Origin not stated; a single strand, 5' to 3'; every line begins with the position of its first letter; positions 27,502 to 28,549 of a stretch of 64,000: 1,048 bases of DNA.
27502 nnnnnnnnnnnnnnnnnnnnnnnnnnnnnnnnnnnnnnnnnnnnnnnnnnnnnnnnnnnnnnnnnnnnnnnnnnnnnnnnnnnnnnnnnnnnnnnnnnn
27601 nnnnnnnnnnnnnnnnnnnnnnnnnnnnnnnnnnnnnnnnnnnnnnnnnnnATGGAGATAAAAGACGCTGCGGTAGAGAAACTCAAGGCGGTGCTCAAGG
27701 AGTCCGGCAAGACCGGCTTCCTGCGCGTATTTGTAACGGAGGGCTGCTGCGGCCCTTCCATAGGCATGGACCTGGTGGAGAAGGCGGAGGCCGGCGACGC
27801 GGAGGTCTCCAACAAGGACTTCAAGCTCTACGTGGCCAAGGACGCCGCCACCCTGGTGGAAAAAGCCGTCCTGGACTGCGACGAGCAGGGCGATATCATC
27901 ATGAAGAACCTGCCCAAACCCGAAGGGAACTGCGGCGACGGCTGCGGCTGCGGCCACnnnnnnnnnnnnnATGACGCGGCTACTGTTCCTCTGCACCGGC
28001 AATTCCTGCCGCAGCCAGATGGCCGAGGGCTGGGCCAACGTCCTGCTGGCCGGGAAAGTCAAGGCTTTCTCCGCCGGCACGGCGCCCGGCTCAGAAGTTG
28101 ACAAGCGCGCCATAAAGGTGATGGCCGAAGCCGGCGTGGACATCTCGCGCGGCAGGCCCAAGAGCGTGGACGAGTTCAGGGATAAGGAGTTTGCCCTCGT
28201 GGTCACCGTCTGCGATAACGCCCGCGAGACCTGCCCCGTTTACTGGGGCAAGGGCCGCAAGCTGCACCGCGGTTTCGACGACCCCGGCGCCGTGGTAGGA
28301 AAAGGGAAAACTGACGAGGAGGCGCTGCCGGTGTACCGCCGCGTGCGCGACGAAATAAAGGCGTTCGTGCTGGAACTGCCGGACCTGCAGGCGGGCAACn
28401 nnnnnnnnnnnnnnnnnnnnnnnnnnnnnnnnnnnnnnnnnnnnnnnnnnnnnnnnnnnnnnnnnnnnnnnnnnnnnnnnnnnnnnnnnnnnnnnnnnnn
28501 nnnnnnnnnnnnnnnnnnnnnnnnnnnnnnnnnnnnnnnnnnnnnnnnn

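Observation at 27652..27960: Cys-rich HesB/IscA-like protein inside the ars operon, with a tail resembling the HgcB tail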

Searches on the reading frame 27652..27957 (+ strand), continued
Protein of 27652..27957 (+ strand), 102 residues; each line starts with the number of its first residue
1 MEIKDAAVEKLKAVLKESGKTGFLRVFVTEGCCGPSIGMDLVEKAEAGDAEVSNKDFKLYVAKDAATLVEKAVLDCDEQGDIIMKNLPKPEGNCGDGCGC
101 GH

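Call 62: search_protein_families(library=pfam, proteins=[L006:4482-4766:+, L006:4771-5730:+, L006:5746-5988:+, L006:5992-6519:+, L006:6519-7208:+, L006:7220-7981:+, L006:9835-10218:+, L006:10251-10943:+, L036:2858-3169:+], max_evalue=0.01)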
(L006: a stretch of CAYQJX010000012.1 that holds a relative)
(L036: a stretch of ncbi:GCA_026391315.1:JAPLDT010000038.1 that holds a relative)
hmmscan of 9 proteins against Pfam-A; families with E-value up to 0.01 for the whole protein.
L006:4482-4766:+ (95 aa): 3 families
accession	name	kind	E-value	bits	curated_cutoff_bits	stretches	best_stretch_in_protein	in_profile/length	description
PF01022.26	HTH_5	-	1.8e-13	50.6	22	1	21-65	1-45/47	Bacterial regulatory protein, arsR family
PF12840.13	HTH_20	-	3.5e-06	27.3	27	1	19-65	1-48/51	Helix-turn-helix domain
PF25212.1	HVO_A0114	-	0.0015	18.8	27.6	1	12-72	12-73/84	HVO_A0114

L006:4771-5730:+ (320 aa): 1 family
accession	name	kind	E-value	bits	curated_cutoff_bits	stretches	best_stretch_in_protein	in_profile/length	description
PF03773.19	ArsP_1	-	2.9e-72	243.7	32.3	1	29-317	6-294/294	Predicted permease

L006:5746-5988:+ (81 aa): 1 family
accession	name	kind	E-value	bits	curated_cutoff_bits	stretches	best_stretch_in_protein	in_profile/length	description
PF13192.12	Thioredoxin_3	-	1.2e-24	86.5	24.8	1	4-77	2-75/76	Thioredoxin domain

L006:5992-6519:+ (176 aa): 0 families

L006:6519-7208:+ (230 aa): 1 family
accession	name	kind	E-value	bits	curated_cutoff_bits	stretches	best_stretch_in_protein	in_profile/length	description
PF13386.12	DsbD_2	-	1.6e-11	44.9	24.9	1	12-219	2-198/199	Cytochrome C biogenesis protein transmembrane region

L006:7220-7981:+ (254 aa): 12 families
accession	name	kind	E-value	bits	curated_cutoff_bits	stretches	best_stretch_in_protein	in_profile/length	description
PF13847.12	Methyltransf_31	-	1.5e-34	119.2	27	1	58-197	1-133/145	Methyltransferase domain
PF13649.12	Methyltransf_25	-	2e-19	70.5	27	1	64-164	1-97/97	Methyltransferase domain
PF08241.18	Methyltransf_11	-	2.2e-18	67.1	21.2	1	65-168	1-95/95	Methyltransferase domain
PF01209.24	Ubie_methyltran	-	3.7e-15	56.4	20.1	1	57-188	44-169/233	ubiE/COQ5 methyltransferase family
PF08242.18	Methyltransf_12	-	2.6e-13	51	30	1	65-166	1-98/98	Methyltransferase domain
PF13489.12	Methyltransf_23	-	2.8e-10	40.6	27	1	55-171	17-119/164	Methyltransferase domain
PF01135.25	PCMT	-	2.4e-07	31.2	20.3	1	56-122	69-131/210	Protein-L-isoaspartate(D-aspartate) O-methyltransferase (PCMT)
PF06325.19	PrmA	-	6.8e-05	22.9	22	1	58-175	159-265/296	Ribosomal protein L11 methyltransferase (PrmA)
PF24675.1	NpmA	-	0.00013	21.8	60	1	63-128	26-90/214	16S rRNA (adenine(1408)-N(1))-methyltransferase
PF01728.25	FtsJ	-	0.00027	21.3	24.1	1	56-147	17-105/181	FtsJ-like methyltransferase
PF20922.3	Anamorsin_N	-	0.00031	20.9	27.1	1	91-176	10-95/163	Anamorsin, N-terminal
PF05175.20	MTS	-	0.0027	17.8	23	1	60-177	29-144/170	Methyltransferase small domain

L006:9835-10218:+ (128 aa): 1 family
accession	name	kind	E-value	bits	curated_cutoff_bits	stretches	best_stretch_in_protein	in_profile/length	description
PF00072.30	Response_reg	-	4.5e-27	94.9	30.2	1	5-112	1-110/111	Response regulator receiver domain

L006:10251-10943:+ (231 aa): 0 families

L036:2858-3169:+ (104 aa): 0 families

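Call 66: search_protein_families(library=pfam, proteins=[L028:3287-4645:+, L028:4528-5202:+, L028:5793-6104:+, L028:6801-7415:+, L028:7621-7962:+, L028:8560-8931:+, L028:8901-9293:+, L028:10250-10720:-, L028:11829-13841:+], max_evalue=0.001)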
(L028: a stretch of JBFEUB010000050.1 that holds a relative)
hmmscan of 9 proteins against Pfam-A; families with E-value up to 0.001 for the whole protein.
L028:3287-4645:+ (453 aa): 6 families
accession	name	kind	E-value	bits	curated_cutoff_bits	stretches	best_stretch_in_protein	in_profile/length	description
PF02353.26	CMAS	-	9.7e-90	301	27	1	168-432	6-269/273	Mycolic acid cyclopropane synthetase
PF13649.12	Methyltransf_25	-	1.6e-12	48.3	27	1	229-322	2-97/97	Methyltransferase domain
PF08241.18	Methyltransf_11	-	1.8e-10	41.8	21.2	1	229-325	1-94/95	Methyltransferase domain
PF08242.18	Methyltransf_12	-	3.5e-09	37.7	30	1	229-323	1-97/98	Methyltransferase domain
PF13489.12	Methyltransf_23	-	2.5e-08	34.3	27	1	223-333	21-123/164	Methyltransferase domain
PF13847.12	Methyltransf_31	-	0.00016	21.9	27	1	225-330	4-113/145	Methyltransferase domain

L028:4528-5202:+ (225 aa): 1 family
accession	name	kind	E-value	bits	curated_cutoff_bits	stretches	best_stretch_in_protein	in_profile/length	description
PF11086.13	DUF2878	-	1.2e-38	133.2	27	1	51-205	2-153/154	Protein of unknown function (DUF2878)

L028:5793-6104:+ (104 aa): 0 families

L028:6801-7415:+ (205 aa): 16 families
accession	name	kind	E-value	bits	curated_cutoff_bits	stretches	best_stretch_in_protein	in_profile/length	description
PF13847.12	Methyltransf_31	-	2.9e-39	134.5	27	1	78-202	2-128/145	Methyltransferase domain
PF13649.12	Methyltransf_25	-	1.6e-22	80.4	27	1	83-179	1-97/97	Methyltransferase domain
PF08241.18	Methyltransf_11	-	1.3e-21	77.5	21.2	1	84-182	1-94/95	Methyltransferase domain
PF01209.24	Ubie_methyltran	-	2.3e-16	60.3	20.1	1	78-183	46-151/233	ubiE/COQ5 methyltransferase family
PF08242.18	Methyltransf_12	-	4.6e-13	50.2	30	1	84-181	1-98/98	Methyltransferase domain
PF01135.25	PCMT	-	4.7e-13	49.8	20.3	1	76-143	70-137/210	Protein-L-isoaspartate(D-aspartate) O-methyltransferase (PCMT)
PF13489.12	Methyltransf_23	-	9.5e-10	38.9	27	1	77-199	20-132/164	Methyltransferase domain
PF06325.19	PrmA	-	1.7e-08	34.8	22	1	78-191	160-266/296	Ribosomal protein L11 methyltransferase (PrmA)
PF13679.12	Methyltransf_32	-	3.3e-06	27.6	27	1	79-145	25-95/143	Methyltransferase domain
PF20922.3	Anamorsin_N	-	5e-06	26.8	27.1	1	128-189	32-93/163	Anamorsin, N-terminal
PF05175.20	MTS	-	2.4e-05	24.5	23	1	80-156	32-106/170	Methyltransferase small domain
PF01170.24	UPF0020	-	0.00012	22.3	22.3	1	103-155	75-128/197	RMKL-like, methyltransferase domain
PF01728.25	FtsJ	-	0.00029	21.2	24.1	1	77-163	19-106/181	FtsJ-like methyltransferase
PF02353.26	CMAS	-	0.00049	19.9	27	0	74-182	57-163/273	Mycolic acid cyclopropane synthetase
PF02527.21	GidB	-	0.00061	19.6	27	1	81-162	49-129/184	rRNA small subunit methyltransferase G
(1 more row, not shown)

L028:7621-7962:+ (114 aa): 3 families
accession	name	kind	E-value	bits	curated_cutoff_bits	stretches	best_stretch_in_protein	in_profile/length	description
PF01022.26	HTH_5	-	9.4e-12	45.1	22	1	34-80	1-43/47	Bacterial regulatory protein, arsR family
PF12840.13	HTH_20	-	6.8e-05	23.2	27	1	32-80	1-46/51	Helix-turn-helix domain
PF12802.13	MarR_2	-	0.00033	21.2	27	1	40-83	10-51/61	MarR family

L028:8560-8931:+ (124 aa): 0 families

L028:8901-9293:+ (131 aa): 0 families

L028:10250-10720:- (156 aa): 0 families

L028:11829-13841:+ (671 aa): 2 families
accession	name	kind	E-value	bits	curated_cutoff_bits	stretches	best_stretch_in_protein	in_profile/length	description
PF02518.31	HATPase_c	-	6.7e-19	68.8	26.4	1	564-671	2-107/111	Histidine kinase-, DNA gyrase B-, and HSP90-like ATPase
PF00512.31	HisKA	-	1.3e-13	51.2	26.9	1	456-520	3-64/66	His Kinase A (phospho-acceptor) domain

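Call 87: search_protein_families(library=ncbifam, proteins=[L036:5001-5285:+, L044:1214-1495:+], max_evalue=0.001)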
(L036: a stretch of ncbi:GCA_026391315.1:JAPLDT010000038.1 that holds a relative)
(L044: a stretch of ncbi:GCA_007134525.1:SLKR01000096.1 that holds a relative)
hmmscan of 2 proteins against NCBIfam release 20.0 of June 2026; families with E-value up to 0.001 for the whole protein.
L036:5001-5285:+ (95 aa): 3 families
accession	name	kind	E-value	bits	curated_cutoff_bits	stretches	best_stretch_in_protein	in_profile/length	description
TIGR00049.1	TIGR00049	subfamily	5.8e-08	32.9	58.8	1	2-81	2-82/106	iron-sulfur cluster assembly accessory protein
NF038090.1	IscA_HesB_Se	subfamily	2.5e-07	30.9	85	1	1-93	2-97/101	IscA/HesB family protein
NF010147.0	PRK13623.1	equivalog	0.00024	21.3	117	1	2-80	11-90/115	iron-sulfur cluster insertion protein ErpA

L044:1214-1495:+ (94 aa): 8 families
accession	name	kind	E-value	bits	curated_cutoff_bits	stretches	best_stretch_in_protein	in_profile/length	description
TIGR00049.1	TIGR00049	subfamily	9.2e-11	41.9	58.8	1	2-81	2-82/106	iron-sulfur cluster assembly accessory protein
NF038090.1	IscA_HesB_Se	subfamily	9e-08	32.3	85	1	1-87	2-91/101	IscA/HesB family protein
TIGR01997.1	sufA_proteo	equivalog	2e-06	27.9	136.2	1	1-84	3-86/107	Fe-S cluster assembly scaffold SufA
NF010147.0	PRK13623.1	equivalog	2.9e-05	24.2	117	1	2-79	11-89/115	iron-sulfur cluster insertion protein ErpA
TIGR01911.1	HesB_rel_seleno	subfamily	3e-05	24.6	66.35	1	4-82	7-85/92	HesB-like protein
TIGR02011.1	IscA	equivalog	0.00071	19.8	150.6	1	23-88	22-87/105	iron-sulfur cluster assembly protein IscA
NF007050.0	PRK09504.1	equivalog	0.0009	19.3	161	1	3-82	20-99/122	Fe-S cluster assembly scaffold SufA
NF033940.1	ErpA_rel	equivalog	0.00098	19.3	65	0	2-65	5-71/95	ErpA-related iron-sulfur cluster insertion protein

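Call 89: find_encoding_contigs(protein=window:27652-27957:+, flank=3000, max_places=3)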
Protein window:27652-27957:+ (102 aa): 6 contigs read that carry it; 3 places shown.
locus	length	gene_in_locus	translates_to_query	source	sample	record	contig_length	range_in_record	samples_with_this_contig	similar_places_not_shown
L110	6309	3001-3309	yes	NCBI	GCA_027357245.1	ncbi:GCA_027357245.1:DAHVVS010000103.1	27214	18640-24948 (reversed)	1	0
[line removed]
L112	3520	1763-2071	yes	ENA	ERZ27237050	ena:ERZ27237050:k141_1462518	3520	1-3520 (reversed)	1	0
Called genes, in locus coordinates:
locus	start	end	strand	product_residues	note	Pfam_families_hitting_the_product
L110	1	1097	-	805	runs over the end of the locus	PF00690:Cation_ATPase_N, PF00122:E1-E2_ATPase, PF00702:Hydrolase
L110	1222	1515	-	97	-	PF00037:Fer4, PF12797:Fer4_2 (weak), PF12837:Fer4_6 (weak), PF13237:Fer4_10, PF14697:Fer4_21, PF12838:Fer4_7, PF13187:Fer4_9, PF00037:Fer4 (weak), +4 more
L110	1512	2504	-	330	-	PF03599:CdhD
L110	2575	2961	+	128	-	PF01022:HTH_5 (weak)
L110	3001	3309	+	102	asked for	PF01521:Fe-S_biosyn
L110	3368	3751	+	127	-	PF01451:LMWPc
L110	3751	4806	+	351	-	PF01758:SBF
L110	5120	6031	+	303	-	PF12974:Phosphonate-bd, PF09084:NMT1 (weak)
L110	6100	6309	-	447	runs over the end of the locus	PF07690:MFS_1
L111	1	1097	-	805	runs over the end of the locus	PF00690:Cation_ATPase_N, PF00122:E1-E2_ATPase, PF00702:Hydrolase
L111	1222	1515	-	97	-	PF00037:Fer4, PF12797:Fer4_2 (weak), PF12837:Fer4_6 (weak), PF13237:Fer4_10, PF14697:Fer4_21, PF12838:Fer4_7, PF13187:Fer4_9, PF00037:Fer4 (weak), +4 more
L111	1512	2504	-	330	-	PF03599:CdhD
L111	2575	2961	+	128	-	PF01022:HTH_5 (weak)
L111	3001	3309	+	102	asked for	PF01521:Fe-S_biosyn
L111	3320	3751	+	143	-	PF01451:LMWPc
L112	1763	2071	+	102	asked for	PF01521:Fe-S_biosyn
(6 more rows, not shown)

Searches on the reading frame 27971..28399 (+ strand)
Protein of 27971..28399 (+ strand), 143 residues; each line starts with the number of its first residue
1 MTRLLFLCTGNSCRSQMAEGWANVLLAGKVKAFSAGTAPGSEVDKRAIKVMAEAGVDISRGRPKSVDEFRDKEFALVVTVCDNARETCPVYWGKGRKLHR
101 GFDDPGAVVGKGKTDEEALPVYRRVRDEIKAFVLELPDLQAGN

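Call 5: search_protein_families(library=pfam, proteins=[window:27971-28399:+], max_evalue=1)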
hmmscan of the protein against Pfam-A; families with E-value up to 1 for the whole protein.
window:27971-28399:+ (143 aa): 1 family
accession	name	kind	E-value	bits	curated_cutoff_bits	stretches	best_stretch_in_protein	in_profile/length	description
PF01451.26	LMWPc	-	4e-19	69.7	23.2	1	5-95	2-100/144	Low molecular weight phosphotyrosine protein phosphatase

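Call 6: search_protein_families(library=ncbifam, proteins=[window:27971-28399:+], max_evalue=1)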
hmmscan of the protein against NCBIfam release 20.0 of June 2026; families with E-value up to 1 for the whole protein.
window:27971-28399:+ (143 aa): 5 families
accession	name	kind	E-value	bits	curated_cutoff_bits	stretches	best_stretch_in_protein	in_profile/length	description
TIGR02691.1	arsC_pI258_fam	equivalog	1.9e-33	115.5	174.3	1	5-134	2-127/129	arsenate reductase (thioredoxin)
NF010053.0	PRK13530.1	subfamily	1.1e-29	103.5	215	1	4-133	6-125/133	arsenate reductase (thioredoxin)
TIGR02689.1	ars_reduc_gluta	equivalog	1.3e-22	80.4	157.6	1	3-135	2-124/126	arsenate reductase, glutathione/glutaredoxin type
NF007520.0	PRK10126.1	equivalog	0.0025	18.3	243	1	3-80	4-82/147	low molecular weight protein-tyrosine-phosphatase Wzb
NF008486.0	PRK11391.1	equivalog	0.006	17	247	1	4-60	9-66/148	phosphotyrosine-protein phosphatase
